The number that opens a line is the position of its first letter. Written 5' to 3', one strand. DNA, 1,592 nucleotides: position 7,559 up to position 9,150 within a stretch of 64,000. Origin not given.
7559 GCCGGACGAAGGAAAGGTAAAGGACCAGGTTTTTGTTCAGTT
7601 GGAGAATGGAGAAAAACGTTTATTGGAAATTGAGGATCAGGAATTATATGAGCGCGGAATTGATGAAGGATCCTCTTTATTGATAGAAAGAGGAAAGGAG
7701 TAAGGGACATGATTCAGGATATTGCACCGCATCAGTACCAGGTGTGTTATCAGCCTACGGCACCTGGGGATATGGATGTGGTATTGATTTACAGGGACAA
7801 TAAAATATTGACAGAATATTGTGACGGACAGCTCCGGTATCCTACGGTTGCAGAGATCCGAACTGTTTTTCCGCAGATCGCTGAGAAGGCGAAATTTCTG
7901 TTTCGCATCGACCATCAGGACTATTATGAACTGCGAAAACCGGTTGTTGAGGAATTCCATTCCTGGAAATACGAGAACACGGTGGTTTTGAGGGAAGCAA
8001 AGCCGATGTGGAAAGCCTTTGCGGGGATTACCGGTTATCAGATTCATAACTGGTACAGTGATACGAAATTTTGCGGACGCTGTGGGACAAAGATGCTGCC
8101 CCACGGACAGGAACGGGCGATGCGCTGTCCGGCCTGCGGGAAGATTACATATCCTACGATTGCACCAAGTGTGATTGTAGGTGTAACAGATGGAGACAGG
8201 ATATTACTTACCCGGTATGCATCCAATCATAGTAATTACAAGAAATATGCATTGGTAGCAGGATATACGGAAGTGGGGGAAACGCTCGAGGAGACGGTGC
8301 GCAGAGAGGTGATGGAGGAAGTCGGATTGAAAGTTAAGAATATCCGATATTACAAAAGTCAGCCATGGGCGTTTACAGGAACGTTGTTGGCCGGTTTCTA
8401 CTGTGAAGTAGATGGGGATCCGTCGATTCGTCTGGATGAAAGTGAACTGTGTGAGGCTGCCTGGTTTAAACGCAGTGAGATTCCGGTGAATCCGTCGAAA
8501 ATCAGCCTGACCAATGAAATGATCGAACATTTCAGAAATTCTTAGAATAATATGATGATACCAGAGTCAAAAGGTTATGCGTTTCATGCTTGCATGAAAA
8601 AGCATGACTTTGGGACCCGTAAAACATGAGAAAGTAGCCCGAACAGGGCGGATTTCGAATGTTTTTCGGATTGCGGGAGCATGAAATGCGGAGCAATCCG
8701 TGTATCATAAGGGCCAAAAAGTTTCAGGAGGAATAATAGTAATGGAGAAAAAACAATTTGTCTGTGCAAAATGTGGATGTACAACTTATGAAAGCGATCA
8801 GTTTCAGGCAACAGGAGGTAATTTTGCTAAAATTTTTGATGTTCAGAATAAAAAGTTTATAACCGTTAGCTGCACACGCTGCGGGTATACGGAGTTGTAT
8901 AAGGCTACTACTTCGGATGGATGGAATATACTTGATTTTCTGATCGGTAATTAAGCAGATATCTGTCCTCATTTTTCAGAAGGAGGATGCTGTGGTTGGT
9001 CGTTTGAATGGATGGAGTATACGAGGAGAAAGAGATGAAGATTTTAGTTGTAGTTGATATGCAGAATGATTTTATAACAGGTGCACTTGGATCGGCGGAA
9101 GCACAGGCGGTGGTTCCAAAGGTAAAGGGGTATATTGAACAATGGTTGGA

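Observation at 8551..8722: Family of hairpin-rich intergenic repeat elements (3.5 copies in 64 kb) with compensatory stem changes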

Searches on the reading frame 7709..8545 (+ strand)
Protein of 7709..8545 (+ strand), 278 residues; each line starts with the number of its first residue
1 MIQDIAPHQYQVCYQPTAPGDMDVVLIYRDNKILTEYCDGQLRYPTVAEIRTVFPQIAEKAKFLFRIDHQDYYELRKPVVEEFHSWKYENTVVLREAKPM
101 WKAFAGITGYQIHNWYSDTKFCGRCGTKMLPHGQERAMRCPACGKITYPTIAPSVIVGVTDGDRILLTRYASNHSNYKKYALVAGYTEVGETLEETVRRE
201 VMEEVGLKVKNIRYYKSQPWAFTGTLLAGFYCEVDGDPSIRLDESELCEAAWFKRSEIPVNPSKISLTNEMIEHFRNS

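Call 26: find_encoding_contigs(protein=window:7709-8545:+, flank=2500, max_places=10)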
Protein window:7709-8545:+ (278 aa): 23 contigs read that carry it; 1 place shown.
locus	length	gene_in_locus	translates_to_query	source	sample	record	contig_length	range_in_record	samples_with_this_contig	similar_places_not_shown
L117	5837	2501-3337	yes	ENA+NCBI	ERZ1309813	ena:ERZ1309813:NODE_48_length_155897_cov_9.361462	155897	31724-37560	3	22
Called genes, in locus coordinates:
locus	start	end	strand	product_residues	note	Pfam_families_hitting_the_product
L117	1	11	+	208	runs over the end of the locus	PF00551:Formyl_trans_N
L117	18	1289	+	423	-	PF02844:GARS_N, PF01071:GARS_A, PF02786:CPSase_L_D2 (faint), PF02222:ATP-grasp (weak), PF02843:GARS_C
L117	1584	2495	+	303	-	PF13483:Lactamase_B_3 (faint)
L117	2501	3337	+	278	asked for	PF09297:Zn_ribbon_NUD, PF00293:NUDIX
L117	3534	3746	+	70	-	PF09855:Zn_ribbon_13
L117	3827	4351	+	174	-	PF00857:Isochorismatase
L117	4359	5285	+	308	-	PF00849:PseudoU_synth_2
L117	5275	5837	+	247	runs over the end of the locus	PF01416:PseudoU_synth_1, PF10105:DUF2344 (weak), PF01416:PseudoU_synth_1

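Call 50: find_homologous_proteins(query=window:7709-8542:+, max_evalue=1e-30)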
Query window:7709-8542:+ (278 aa): 7991 proteins with E <= 1e-30 among 8000 candidates; the best 120 are listed.
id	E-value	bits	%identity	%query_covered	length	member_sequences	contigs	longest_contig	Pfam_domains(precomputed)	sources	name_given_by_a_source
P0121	7.7e-188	641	98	100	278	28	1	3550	PF09297.17,PF00293.35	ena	-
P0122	1.7e-156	538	81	100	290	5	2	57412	PF09297.17,PF00293.35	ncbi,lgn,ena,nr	ncbi:MAG: NAD(+) diphosphatase [Lachnospiraceae bacterium]|nr:NAD(+) diphosphatase [Lachnospiraceae 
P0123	3.1e-153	527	79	100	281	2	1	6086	PF09297.17,PF00293.35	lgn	-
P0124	6.3e-149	513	77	100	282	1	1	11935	PF09297.17,PF00293.35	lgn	-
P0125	1.3e-148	512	76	100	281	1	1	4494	PF09297.17,PF00293.35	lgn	-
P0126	4.4e-145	500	76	99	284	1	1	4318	PF09297.17,PF00293.35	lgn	-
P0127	2.8e-144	498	74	100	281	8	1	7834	PF09297.17,PF00293.35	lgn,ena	-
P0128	9.5e-142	489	73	100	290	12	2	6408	PF09297.17,PF00293.35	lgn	-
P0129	9.6e-133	460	69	100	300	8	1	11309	PF09297.17,PF00293.35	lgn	-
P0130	2.2e-131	455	68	99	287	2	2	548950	PF09297.17,PF00293.35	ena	-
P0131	9.8e-131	453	68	99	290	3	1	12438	PF09297.17,PF00293.35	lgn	-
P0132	2.0e-130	452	68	99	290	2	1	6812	PF09297.17,PF00293.35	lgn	-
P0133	8.2e-128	444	67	100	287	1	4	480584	PF09297.17,PF00293.35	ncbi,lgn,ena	-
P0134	1.6e-127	443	67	100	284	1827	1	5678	PF09297.17,PF00293.35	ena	-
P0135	3.5e-127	442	67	99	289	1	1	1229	PF09297.17,PF00293.35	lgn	-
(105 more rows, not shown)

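Call 51: find_encoding_contigs(protein=P0122, flank=2000, max_places=2)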
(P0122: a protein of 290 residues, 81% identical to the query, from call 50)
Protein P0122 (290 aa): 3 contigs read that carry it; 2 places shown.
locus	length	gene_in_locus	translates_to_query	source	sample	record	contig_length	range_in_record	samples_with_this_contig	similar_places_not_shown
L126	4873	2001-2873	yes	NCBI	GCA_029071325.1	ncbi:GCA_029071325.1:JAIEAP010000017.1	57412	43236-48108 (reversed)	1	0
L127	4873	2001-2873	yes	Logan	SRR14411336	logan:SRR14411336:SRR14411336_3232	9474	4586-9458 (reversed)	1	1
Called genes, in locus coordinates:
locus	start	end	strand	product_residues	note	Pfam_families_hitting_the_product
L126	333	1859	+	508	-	PF02463:SMC_N (faint), PF13476:AAA_23 (faint), PF13555:AAA_29 (faint), PF00005:ABC_tran, PF00006:ATP-synt_ab (faint), PF05729:NACHT (faint), PF13304:AAA_21 (faint), PF00005:ABC_tran, +1 more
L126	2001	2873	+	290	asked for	PF09297:Zn_ribbon_NUD, PF00293:NUDIX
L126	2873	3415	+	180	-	PF00857:Isochorismatase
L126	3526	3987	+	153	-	PF04397:LytTR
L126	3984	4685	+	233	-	PF22570:LiaF-TM, PF09922:LiaF-like_C (weak)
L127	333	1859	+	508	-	PF02463:SMC_N (faint), PF13476:AAA_23 (faint), PF13555:AAA_29 (faint), PF00005:ABC_tran, PF00006:ATP-synt_ab (faint), PF05729:NACHT (faint), PF13304:AAA_21 (faint), PF00005:ABC_tran, +1 more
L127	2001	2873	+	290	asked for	PF09297:Zn_ribbon_NUD, PF00293:NUDIX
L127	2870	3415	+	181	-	PF00857:Isochorismatase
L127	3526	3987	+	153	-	PF04397:LytTR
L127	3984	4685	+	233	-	PF22570:LiaF-TM, PF09922:LiaF-like_C (weak)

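Call 52: find_encoding_contigs(protein=P0124, flank=2000, max_places=2)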
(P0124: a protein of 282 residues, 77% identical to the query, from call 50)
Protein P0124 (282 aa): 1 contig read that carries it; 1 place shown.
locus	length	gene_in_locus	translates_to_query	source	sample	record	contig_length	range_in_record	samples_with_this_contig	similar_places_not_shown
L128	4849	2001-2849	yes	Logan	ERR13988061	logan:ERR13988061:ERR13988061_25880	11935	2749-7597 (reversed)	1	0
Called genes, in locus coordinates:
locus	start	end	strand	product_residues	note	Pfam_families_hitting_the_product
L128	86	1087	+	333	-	PF02826:2-Hacid_dh_C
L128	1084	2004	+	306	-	PF12706:Lactamase_B_2 (weak)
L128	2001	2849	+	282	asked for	PF09297:Zn_ribbon_NUD, PF00293:NUDIX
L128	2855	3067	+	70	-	PF09855:Zn_ribbon_13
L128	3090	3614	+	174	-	PF00857:Isochorismatase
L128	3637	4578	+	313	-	PF00849:PseudoU_synth_2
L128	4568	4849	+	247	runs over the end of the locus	PF01416:PseudoU_synth_1, PF10105:DUF2344 (weak), PF01416:PseudoU_synth_1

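Call 53: find_encoding_contigs(protein=P0130, flank=2000, max_places=2)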
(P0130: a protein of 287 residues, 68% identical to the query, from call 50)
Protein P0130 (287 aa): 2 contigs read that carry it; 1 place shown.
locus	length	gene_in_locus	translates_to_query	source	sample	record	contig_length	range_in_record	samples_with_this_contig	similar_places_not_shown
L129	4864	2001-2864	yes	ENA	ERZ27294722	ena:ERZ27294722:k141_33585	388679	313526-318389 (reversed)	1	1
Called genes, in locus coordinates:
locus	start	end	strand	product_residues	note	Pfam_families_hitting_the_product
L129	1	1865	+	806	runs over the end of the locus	PF00133:tRNA-synt_1, PF09334:tRNA-synt_1g, PF13603:tRNA-synt_1_2, PF00133:tRNA-synt_1, PF08264:Anticodon_1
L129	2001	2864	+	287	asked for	PF09297:Zn_ribbon_NUD, PF00293:NUDIX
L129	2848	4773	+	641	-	PF00795:CN_hydrolase, PF02540:NAD_synthase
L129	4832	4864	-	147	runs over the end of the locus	-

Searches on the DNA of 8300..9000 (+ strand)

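Call 7: search_rna_families(source=window, start=8300, end=9000, threshold=evalue, max_evalue=1, show_alignments=2)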
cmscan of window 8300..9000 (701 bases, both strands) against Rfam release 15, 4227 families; matches with E-value up to 1: 1.
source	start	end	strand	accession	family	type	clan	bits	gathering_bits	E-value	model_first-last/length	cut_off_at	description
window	8556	8707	+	RF01699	Clostridiales-1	Gene; sRNA;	-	119.9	48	1e-28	1-166/166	no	Clostridiales-1 RNA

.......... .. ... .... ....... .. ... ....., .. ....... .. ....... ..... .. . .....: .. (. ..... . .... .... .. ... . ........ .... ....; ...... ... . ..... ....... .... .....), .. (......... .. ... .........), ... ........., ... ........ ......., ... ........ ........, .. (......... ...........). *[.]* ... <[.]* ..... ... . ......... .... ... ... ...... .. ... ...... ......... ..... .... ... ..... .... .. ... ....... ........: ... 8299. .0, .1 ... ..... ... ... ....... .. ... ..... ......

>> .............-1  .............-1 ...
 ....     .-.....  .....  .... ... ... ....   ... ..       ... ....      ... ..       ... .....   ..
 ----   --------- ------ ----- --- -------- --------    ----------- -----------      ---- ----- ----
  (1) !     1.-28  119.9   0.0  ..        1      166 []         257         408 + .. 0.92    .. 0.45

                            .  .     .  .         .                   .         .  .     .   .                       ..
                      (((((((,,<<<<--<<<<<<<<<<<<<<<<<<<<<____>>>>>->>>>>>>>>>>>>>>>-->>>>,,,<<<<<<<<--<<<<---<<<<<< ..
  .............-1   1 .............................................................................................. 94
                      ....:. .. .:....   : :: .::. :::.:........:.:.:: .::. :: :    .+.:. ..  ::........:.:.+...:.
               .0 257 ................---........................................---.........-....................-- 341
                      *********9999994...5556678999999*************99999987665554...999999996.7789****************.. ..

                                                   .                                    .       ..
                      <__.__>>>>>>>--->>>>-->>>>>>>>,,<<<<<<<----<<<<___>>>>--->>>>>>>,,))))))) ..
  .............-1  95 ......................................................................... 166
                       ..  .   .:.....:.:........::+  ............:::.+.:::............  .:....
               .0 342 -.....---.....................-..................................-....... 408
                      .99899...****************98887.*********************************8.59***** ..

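Call 61: build_rna_model(alignment_id=A3)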
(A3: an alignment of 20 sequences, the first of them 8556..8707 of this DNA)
Model R1 built from alignment A3 (20 sequences, 209 columns); structure: RNAalifold consensus.
model positions 170; base pairs 45; branch points 2; effective number of sequences 2.38; information 0.59 bits per position. Calibrated on 0.2 Mb of random sequence (short: E-values are rough).
structure used (alignment columns):
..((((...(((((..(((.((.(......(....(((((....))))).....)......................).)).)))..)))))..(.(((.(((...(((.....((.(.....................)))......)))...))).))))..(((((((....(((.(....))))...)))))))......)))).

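Call 63: search_with_rna_model(model_id=R1, sources=[window, L001, L002, L003, L004, L005, L006, L007, L009, L010, L011, L012, L013, L014, L015, L016, L017, L018, L019, L020, L021, L022, L023, L024, L025, L026, L027, L028, L029, L030, L031, L032, L033, L034, L035, L036, L037, L038, L039, L040, L041, L042, L043, L044, L045, L046, L047, L048, L049, L050, L051, L052, L053, L054, L055, L056, L057, L058, L059, L060, L061, L062, L063, L064, L065, L066, L067, L068, L069, L070, L071, L072, L073, L074, L075, L076, L077, L078, L079, L080, L081, L082, L083, L084, L085, L086, L087, L088, L089, L090, L091, L092, L093, L094, L095, L096, L097, L098, L099], max_evalue=0.001, make_alignment=true)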
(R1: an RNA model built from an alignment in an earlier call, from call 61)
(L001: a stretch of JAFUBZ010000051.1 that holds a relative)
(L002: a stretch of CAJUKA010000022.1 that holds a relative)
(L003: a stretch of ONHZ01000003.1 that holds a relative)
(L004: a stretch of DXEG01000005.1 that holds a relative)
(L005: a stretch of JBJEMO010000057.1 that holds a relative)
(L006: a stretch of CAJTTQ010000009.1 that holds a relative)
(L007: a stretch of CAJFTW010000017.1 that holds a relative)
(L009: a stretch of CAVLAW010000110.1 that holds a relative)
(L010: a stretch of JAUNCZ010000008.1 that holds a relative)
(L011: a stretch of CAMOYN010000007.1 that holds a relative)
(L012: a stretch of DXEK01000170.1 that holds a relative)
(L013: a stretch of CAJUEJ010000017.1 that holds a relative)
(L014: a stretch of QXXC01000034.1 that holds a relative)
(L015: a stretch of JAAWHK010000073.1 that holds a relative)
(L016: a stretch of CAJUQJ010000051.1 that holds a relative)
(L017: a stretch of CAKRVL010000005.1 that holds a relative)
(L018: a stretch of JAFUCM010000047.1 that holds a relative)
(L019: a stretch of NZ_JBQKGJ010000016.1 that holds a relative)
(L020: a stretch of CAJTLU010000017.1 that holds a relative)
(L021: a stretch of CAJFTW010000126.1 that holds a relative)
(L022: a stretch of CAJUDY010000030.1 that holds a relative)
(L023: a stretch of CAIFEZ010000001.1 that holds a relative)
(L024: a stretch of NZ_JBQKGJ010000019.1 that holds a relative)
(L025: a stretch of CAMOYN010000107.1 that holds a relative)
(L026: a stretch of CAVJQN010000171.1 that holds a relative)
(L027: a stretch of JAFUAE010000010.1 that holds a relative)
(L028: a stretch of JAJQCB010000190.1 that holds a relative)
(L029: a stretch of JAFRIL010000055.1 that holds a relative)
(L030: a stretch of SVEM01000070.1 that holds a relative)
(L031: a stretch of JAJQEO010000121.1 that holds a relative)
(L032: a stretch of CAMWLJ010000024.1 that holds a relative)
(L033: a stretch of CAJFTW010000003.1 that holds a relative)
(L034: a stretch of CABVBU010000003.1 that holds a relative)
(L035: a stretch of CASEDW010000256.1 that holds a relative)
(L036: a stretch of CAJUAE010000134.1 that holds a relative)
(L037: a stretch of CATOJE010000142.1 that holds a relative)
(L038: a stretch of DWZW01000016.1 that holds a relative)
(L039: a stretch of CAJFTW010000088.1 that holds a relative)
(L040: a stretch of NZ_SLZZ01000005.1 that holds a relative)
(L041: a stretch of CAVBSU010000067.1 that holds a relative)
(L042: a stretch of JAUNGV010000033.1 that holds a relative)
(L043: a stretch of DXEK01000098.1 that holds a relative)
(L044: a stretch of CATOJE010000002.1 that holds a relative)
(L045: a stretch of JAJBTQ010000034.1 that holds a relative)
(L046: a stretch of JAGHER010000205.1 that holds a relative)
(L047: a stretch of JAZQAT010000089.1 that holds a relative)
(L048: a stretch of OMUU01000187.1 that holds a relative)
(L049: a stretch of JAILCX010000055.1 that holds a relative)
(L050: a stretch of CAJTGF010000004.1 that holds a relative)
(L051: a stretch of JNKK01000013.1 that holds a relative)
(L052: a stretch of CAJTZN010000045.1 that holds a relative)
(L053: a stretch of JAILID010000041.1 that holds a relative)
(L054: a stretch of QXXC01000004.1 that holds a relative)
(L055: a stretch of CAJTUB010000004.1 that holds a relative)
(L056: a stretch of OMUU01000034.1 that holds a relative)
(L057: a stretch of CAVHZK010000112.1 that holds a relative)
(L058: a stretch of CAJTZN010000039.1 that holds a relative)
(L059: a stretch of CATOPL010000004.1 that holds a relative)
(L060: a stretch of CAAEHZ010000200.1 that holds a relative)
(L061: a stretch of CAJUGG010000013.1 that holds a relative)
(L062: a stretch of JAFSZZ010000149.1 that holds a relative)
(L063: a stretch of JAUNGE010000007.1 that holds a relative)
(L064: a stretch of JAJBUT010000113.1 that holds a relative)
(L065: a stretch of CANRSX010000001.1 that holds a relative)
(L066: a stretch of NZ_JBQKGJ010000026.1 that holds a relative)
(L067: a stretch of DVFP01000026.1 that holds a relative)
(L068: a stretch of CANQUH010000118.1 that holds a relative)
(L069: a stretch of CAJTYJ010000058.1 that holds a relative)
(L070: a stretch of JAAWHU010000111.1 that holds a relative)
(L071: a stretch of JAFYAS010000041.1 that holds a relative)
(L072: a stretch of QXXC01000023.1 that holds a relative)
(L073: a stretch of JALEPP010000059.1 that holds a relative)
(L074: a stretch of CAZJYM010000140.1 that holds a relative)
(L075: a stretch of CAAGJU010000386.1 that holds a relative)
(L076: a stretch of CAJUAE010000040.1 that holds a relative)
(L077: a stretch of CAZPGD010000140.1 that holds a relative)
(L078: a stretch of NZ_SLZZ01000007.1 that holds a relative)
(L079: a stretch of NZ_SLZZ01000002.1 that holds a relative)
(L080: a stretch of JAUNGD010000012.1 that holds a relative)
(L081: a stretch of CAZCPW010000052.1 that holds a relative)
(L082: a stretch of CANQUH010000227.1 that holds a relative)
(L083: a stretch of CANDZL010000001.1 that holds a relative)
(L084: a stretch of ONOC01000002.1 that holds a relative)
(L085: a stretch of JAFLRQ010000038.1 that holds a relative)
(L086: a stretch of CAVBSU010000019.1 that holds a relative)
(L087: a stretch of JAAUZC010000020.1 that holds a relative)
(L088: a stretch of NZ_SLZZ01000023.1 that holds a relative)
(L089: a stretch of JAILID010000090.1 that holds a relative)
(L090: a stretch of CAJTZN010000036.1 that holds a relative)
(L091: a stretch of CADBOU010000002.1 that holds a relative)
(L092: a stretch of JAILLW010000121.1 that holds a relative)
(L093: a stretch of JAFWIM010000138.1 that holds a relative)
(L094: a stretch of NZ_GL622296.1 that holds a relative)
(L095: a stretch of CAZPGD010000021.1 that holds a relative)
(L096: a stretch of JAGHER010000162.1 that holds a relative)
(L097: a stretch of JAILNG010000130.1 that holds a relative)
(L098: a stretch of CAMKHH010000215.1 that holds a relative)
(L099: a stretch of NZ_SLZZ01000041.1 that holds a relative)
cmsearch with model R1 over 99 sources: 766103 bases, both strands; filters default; matches with E-value up to 0.001: 114.
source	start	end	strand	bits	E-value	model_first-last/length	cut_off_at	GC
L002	7548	7720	+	168.1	3.5e-40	1-170/170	no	0.44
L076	6176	6348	+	168.1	3.5e-40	1-170/170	no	0.44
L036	172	345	+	167.2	6.1e-40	1-170/170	no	0.44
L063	4393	4565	-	162.2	1.1e-38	1-170/170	no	0.43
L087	6732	6890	-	160.5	3.1e-38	1-170/170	no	0.47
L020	4891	5061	+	152.6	3.2e-36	1-170/170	no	0.47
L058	1368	1535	-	151.4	6.1e-36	1-170/170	no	0.46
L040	6727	6880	-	149.4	2e-35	1-170/170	no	0.47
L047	3487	3656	+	149.4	2e-35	1-170/170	no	0.49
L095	5182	5350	+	148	4.5e-35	1-170/170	no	0.6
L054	726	887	+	147.4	6.4e-35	1-170/170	no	0.49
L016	2988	3141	-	146.4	1.2e-34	1-170/170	no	0.45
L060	1143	1314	+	146.1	1.4e-34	1-170/170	no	0.45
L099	7699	7852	-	145.8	1.7e-34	1-170/170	no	0.48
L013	4020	4179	-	145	2.7e-34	1-170/170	no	0.44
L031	6276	6448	+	144.5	3.7e-34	1-170/170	no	0.49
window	8556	8707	+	144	4.7e-34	1-170/170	no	0.45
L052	1308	1496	+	143.9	5.2e-34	1-170/170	no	0.43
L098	2420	2573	+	143.5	6.5e-34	1-170/170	no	0.48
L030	3092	3258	-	143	8.7e-34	1-170/170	no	0.5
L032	2117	2270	+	142.6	1.1e-33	1-170/170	no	0.44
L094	5108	5280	+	141.7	1.9e-33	1-170/170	no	0.49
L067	1569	1731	-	141.6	2e-33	1-170/170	no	0.54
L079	5344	5496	+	139.1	8.5e-33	1-170/170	no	0.44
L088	3379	3531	-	138.2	1.4e-32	1-170/170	no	0.48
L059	7798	7959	+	137.6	2e-32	1-170/170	no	0.44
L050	5252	5405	-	137.5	2.1e-32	1-170/170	no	0.46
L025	4856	5020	-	136.6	3.6e-32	1-170/170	no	0.47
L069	3299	3452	+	135.1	8.8e-32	1-170/170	no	0.47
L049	6422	6586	-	128.7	3.7e-30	1-170/170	no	0.48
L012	5756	5898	+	128.3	4.7e-30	1-170/170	no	0.48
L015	3356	3516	+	127.4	7.7e-30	1-170/170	no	0.47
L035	696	862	+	127.1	9.2e-30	1-170/170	no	0.46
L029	5400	5563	+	125.7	2.1e-29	1-170/170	no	0.49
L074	3829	3994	-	124.9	3.4e-29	1-170/170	no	0.61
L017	1547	1715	-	123.4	8e-29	1-170/170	no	0.5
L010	839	1002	-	121.5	2.6e-28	1-170/170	no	0.6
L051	792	955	+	119.2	9.6e-28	1-170/170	no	0.59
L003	2025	2178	+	116.8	3.9e-27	1-170/170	no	0.47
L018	4098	4259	-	115.8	6.9e-27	1-170/170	no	0.57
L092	175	334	-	113.9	2.1e-26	1-170/170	no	0.54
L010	655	818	-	111.6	8.2e-26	1-170/170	no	0.62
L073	5731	5895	+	107.8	7.6e-25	1-170/170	no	0.5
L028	3621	3852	+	105.1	3.6e-24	1-170/170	no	0.45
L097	573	747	+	103.6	8.6e-24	1-170/170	no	0.42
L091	5253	5413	+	100.9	4.3e-23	1-170/170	no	0.52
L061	7747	7866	-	99.4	1.1e-22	51-170/170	5'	0.45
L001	3536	3694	-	99.3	1.1e-22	1-170/170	no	0.52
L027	3368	3540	+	97.9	2.5e-22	1-170/170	no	0.53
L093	310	466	-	95.9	8.2e-22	1-170/170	no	0.57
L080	7807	7964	-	95.8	8.5e-22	1-170/170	no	0.53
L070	1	100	+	93.7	2.9e-21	62-170/170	5'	0.47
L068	2218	2391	-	90.6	1.8e-20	1-170/170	no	0.51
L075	4301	4461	+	89.1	4.3e-20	1-170/170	no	0.52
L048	1125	1292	-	88.7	5.3e-20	1-170/170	no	0.55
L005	2014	2177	+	87.9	8.8e-20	1-170/170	no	0.55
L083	3300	3410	-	87.8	8.9e-20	1-170/170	no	0.48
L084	564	724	-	87.7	9.9e-20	1-170/170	no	0.55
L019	1767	1934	+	87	1.5e-19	1-170/170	no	0.52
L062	521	709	+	86.3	2.1e-19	1-170/170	no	0.42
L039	7184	7348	+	85.9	2.9e-19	1-170/170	no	0.58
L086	3551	3712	+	85.5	3.6e-19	1-170/170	no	0.52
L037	2921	3007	-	84.3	7.2e-19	74-170/170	5'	0.46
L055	136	240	+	82.3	2.3e-18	1-170/170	no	0.49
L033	1268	1425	+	81.5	3.8e-18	1-170/170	no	0.58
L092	1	104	+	81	4.9e-18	64-170/170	5'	0.56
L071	1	105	+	80.4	7e-18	75-170/170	5'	0.5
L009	2893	3059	+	79.8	9.9e-18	1-170/170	no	0.45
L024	7636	7804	+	79.7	1.1e-17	1-170/170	no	0.56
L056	4933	5101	-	79.6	1.1e-17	1-170/170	no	0.53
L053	5708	5879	-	76.6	6.4e-17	1-170/170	no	0.55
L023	7299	7468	-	75.8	1e-16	1-170/170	no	0.56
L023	7525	7694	-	75.8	1e-16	1-170/170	no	0.56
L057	1741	1901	+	75.7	1.1e-16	1-170/170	no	0.55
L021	2571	2732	-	75.3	1.3e-16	1-170/170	no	0.56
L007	332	491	+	73.5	4e-16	1-170/170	no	0.52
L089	2422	2592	+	71.6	1.2e-15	1-170/170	no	0.59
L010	474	634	-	68.2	8.8e-15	1-170/170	no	0.61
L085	1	87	+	68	1e-14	86-170/170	5'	0.49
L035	4147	4237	-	67.5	1.3e-14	78-170/170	5'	0.44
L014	414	522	-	67.2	1.6e-14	1-170/170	no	0.42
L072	7745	7882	-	63.6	1.3e-13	1-170/170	no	0.52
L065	7246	7405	+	62.9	1.9e-13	1-170/170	no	0.64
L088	4270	4368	+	58.9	2e-12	1-170/170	no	0.45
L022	6395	6499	+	58.3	2.8e-12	1-170/170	no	0.42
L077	1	63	+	58.3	2.8e-12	111-170/170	5'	0.57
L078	725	837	-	57.7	4.1e-12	1-170/170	no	0.44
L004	3007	3183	+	57.1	6e-12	1-170/170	no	0.52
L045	3558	3672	-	56.4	8.8e-12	1-170/170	no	0.5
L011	2336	2468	-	55.5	1.5e-11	1-170/170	no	0.5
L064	2317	2446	-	53.1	5.9e-11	1-170/170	no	0.45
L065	7447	7569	+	52.7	7.6e-11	1-170/170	no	0.64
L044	4144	4229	-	52.1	1.1e-10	1-170/170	no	0.45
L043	1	45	+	50.4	2.9e-10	125-170/170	5'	0.56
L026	3260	3466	-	48.9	6.9e-10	1-170/170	no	0.58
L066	5614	5745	+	48.4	9.6e-10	1-170/170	no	0.59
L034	3838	3989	+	48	1.2e-09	1-170/170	no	0.46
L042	1405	1515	-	47.8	1.3e-09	1-170/170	no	0.42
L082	169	339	+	45.1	6.5e-09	1-170/170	no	0.54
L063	5863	6010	+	44.5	9.5e-09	1-170/170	no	0.36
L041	5302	5354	-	43.7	1.5e-08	119-170/170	5'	0.53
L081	3298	3393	+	43.4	1.8e-08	1-170/170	no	0.48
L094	5303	5402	+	40.9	7.8e-08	1-170/170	no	0.46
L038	1667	1699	+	36.9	7.9e-07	129-161/170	no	0.64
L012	1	65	-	36.2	1.2e-06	1-72/170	3'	0.38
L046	2644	2785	-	35.3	2e-06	1-170/170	no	0.35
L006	2339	2482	-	34.7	2.8e-06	1-170/170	no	0.55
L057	7500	7600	-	32.2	1.2e-05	42-170/170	5'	0.55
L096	1734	1836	+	31.7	1.6e-05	1-170/170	no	0.45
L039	4939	4968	+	31.5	1.8e-05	131-160/170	no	0.6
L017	5729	5881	-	28.9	8.3e-05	1-170/170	no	0.35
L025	7762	7849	-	26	0.00045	1-170/170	no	0.55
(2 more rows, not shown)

Alignment A4: 114 matches aligned to the model, 408 columns, each read 5' to 3' on its own strand. Consensus structure (alignment columns), stored with it:
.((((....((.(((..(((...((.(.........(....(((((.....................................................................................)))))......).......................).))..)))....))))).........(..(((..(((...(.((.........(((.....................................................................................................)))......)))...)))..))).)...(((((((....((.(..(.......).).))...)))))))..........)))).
